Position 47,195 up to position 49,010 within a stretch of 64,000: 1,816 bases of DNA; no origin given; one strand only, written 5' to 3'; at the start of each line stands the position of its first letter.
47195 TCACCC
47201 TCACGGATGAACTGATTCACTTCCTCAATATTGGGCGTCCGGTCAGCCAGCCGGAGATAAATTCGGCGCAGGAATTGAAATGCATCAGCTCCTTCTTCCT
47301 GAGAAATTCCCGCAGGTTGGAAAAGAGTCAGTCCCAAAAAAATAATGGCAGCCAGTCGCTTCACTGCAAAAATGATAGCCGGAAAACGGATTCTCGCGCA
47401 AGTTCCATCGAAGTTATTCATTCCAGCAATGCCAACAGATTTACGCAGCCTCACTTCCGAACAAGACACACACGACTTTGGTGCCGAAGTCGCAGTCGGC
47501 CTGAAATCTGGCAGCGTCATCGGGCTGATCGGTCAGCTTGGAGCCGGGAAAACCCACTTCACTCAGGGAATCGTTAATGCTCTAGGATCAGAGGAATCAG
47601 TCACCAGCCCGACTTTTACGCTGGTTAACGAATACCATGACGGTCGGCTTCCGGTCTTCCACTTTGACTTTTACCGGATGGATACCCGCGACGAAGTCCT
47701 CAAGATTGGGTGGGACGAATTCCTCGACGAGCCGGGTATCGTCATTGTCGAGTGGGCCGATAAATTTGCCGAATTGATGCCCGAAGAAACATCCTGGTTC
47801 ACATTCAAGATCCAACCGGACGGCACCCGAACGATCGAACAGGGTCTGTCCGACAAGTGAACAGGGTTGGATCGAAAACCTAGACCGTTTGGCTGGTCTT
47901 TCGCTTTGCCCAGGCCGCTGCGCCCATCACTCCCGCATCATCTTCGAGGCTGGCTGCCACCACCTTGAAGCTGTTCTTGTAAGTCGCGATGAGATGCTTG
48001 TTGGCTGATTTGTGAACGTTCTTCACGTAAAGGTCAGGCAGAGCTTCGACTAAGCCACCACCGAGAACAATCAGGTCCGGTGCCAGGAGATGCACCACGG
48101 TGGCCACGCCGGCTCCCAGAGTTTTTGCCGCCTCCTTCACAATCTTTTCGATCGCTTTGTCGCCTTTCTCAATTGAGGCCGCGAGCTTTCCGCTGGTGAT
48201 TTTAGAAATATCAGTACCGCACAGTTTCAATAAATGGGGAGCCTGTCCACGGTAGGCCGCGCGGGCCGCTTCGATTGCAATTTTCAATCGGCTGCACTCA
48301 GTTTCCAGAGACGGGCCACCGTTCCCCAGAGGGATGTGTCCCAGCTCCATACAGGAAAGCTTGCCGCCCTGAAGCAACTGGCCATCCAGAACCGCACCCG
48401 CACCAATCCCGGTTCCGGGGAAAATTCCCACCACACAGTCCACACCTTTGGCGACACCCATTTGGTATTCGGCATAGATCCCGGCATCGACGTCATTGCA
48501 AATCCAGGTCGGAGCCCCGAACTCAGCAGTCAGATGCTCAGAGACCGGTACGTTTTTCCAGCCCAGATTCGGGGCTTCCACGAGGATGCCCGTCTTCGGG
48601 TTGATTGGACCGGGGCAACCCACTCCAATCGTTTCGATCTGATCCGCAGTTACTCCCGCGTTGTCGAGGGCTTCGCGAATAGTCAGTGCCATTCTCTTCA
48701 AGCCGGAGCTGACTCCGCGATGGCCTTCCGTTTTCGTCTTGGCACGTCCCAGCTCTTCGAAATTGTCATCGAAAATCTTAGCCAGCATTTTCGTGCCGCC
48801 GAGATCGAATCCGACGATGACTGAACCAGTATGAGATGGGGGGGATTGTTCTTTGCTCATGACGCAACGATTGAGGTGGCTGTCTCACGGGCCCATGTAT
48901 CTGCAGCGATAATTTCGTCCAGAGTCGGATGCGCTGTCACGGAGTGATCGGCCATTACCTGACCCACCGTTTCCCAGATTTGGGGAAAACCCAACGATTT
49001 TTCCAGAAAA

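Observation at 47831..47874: REP-like short repeat family (cores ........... and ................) at 8 or more loci, mostly at gene 3' ends, sometimes encoding the last codons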

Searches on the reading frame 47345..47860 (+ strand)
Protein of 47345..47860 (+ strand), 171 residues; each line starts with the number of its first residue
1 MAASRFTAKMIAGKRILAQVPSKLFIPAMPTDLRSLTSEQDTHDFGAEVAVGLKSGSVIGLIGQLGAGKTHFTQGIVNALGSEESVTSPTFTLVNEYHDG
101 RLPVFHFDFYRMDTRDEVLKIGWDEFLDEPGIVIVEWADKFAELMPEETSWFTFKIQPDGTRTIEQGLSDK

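Call 9: find_encoding_contigs(protein=window:47345-47860:+, flank=10000, max_places=6)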
Protein window:47345-47860:+ (171 aa): no gene with exactly this product is on record in the collection.

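Call 13: search_protein_families(library=pfam, proteins=[window:47345-47860:+])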
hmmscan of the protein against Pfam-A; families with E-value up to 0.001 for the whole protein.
window:47345-47860:+ (171 aa): 1 family
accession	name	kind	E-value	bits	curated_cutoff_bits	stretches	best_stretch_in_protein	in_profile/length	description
PF02367.23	TsaE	-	1.2e-37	129.1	26.6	1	37-162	2-126/128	Threonylcarbamoyl adenosine biosynthesis protein TsaE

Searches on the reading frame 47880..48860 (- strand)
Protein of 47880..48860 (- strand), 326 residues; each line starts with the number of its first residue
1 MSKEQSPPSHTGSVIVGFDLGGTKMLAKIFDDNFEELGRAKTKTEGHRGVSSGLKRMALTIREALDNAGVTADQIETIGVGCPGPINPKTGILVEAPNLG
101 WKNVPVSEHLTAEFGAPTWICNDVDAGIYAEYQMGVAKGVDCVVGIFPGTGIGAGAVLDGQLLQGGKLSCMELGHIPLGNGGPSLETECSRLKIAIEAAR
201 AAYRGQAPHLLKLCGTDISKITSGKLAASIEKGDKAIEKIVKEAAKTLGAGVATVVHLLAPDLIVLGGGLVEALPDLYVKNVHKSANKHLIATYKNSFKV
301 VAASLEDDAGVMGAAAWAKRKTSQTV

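Call 13: search_protein_families(library=pfam, proteins=[window:47880-48860:-])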
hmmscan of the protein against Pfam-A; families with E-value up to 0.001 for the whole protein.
window:47880-48860:- (326 aa): 2 families
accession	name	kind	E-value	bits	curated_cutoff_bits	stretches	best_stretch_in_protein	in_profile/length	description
PF00480.26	ROK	-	3.1e-50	171.8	22.9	1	16-320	2-293/294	ROK family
PF01869.26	BcrAD_BadFG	-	3.2e-08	33.9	31.5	1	16-84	1-71/271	BadF/BadG/BcrA/BcrD ATPase family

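Call 49: find_homologous_proteins(query=window:47880-48860:-, max_evalue=1e-40)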
Query window:47880-48860:- (326 aa): 3960 proteins with E <= 1e-40 among 8000 candidates; the best 120 are listed.
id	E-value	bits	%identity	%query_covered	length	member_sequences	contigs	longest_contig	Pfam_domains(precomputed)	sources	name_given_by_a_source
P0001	1.3e-211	720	100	100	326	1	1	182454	PF01869.27,PF00480.27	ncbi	-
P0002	5.0e-159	547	77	99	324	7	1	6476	PF01869.27,PF00480.27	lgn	-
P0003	5.3e-144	498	71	96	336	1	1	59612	PF01869.27,PF00480.27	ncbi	-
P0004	1.4e-142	493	72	95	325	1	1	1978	PF01869.27,PF00480.27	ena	-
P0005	4.3e-142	491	71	96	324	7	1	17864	PF01869.27,PF00480.27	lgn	-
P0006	2.5e-137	476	69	96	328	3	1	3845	PF01869.27,PF00480.27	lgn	-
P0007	1.1e-135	470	67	99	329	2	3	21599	PF01869.27,PF00480.27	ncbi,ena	-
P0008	2.4e-134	466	67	95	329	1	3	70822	PF01869.27,PF00480.27,PF02685.23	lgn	-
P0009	4.3e-134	465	68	98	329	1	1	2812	PF01869.27,PF00480.27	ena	-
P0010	6.2e-134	465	68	98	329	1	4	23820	PF01869.27,PF00480.27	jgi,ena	-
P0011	7.9e-134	464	67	95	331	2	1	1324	PF01869.27,PF00480.27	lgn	-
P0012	8.0e-134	464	67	96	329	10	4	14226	PF01869.27,PF00480.27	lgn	-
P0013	8.9e-134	464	67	99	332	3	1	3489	PF01869.27,PF00480.27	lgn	-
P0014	1.3e-133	464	68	95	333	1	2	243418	PF01869.27,PF00480.27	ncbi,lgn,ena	-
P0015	1.6e-133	463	69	95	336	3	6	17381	PF01869.27,PF00480.27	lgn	-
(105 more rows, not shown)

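Call 50: find_encoding_contigs(protein=P0001, flank=3000, max_places=2)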
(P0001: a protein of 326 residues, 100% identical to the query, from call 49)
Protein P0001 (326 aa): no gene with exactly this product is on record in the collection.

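Call 51: find_encoding_contigs(protein=P0002, flank=10000, max_places=2)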
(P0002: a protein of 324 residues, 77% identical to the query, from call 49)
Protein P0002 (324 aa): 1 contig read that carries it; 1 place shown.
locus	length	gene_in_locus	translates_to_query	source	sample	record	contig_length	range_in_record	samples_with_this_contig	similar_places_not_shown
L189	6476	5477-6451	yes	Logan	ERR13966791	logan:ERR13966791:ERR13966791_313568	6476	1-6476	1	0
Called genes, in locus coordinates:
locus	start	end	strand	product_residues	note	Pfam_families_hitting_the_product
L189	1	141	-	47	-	?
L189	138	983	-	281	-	-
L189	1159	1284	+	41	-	-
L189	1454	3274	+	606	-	PF13439:Glyco_transf_4, PF00534:Glycos_transf_1, PF13692:Glyco_trans_1_4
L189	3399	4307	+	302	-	PF01148:CTP_transf_1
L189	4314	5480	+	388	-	PF02670:DXP_reductoisom, PF08436:DXP_redisom_C, PF13288:DXPR_C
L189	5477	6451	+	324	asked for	PF00480:ROK, PF01869:BcrAD_BadFG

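Call 52: find_encoding_contigs(protein=P0003, flank=10000, max_places=2)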
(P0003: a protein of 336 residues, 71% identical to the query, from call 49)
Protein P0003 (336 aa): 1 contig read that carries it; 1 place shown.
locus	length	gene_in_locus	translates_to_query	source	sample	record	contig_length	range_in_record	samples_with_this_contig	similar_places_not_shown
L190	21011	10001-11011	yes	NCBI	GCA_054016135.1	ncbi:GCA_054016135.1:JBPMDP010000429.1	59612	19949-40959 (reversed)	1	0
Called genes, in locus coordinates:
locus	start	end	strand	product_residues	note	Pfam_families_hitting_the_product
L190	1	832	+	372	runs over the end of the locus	PF01926:MMR_HSR1, PF02421:FeoB_N (weak), PF06071:YchF-GTPase_C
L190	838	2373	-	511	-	PF01676:Metalloenzyme, PF06415:iPGM_N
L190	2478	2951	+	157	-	-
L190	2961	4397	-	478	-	PF00884:Sulfatase, PF01663:Phosphodiest (faint), PF16347:SGSH_C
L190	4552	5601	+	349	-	-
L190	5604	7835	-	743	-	PF00512:HisKA, PF02518:HATPase_c, PF00072:Response_reg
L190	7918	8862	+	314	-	PF01148:CTP_transf_1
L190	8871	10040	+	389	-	PF02670:DXP_reductoisom, PF08436:DXP_redisom_C, PF13288:DXPR_C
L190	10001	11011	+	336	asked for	PF00480:ROK, PF01869:BcrAD_BadFG (weak)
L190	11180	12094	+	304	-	PF04228:Zn_peptidase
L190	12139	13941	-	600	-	PF00488:MutS_V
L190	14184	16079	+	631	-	PF03092:BT1 (faint), PF07690:MFS_1, PF00854:PTR2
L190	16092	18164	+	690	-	PF12831:FAD_oxidored, PF25275:Golvesin_C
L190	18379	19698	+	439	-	PF03781:FGE-sulfatase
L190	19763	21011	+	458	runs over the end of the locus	PF03781:FGE-sulfatase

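Call 74: list_cluster_members(proteins=[P0001, P0003])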
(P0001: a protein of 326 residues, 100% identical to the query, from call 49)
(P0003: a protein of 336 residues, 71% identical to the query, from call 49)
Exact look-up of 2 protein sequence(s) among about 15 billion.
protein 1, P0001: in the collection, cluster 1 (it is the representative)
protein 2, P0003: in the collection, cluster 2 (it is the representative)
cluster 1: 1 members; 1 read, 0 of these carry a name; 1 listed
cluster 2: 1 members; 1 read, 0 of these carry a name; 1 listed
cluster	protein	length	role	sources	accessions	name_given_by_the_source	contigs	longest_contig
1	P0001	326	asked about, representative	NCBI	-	-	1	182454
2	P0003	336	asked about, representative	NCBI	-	-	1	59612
